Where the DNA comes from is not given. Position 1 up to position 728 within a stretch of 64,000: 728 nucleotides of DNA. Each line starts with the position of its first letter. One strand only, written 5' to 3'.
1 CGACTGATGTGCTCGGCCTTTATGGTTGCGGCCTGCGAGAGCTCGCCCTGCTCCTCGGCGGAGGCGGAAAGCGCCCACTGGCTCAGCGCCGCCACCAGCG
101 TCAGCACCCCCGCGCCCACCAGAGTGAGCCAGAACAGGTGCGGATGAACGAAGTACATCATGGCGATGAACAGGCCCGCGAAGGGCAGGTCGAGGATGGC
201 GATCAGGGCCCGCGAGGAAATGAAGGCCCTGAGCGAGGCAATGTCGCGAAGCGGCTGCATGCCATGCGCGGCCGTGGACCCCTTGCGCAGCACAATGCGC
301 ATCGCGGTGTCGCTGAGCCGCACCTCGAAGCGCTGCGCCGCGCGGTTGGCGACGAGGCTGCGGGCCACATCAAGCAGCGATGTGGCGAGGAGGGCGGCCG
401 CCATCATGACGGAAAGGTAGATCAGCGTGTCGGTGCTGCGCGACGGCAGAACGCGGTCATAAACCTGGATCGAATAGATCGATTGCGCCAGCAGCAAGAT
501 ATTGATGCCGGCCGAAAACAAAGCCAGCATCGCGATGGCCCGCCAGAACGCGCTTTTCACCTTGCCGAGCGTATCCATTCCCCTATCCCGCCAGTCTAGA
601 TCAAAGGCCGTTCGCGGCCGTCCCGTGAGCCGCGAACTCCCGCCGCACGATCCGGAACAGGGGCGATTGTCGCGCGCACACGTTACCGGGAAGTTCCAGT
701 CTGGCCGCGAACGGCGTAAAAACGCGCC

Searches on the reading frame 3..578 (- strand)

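Call 67: search_protein_families(library=ncbifam, proteins=[window:3-578:-], max_evalue=0.00001)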
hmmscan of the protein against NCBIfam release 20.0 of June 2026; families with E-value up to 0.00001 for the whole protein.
window:3-578:- (192 aa): 3 families
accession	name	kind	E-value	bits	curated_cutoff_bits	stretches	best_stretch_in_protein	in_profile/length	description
TIGR01842.1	type_I_sec_PrtD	subfamily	3.2e-39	134.9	510.15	1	12-189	5-184/544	type I secretion system permease/ATPase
TIGR03375.1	type_I_sec_LssB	subfamily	3.9e-30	104.8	693.1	1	10-182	146-323/696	type I secretion system permease/ATPase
TIGR01846.1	type_I_sec_HlyB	subfamily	2e-13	49.5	725.55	1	20-164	146-296/694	type I secretion system permease/ATPase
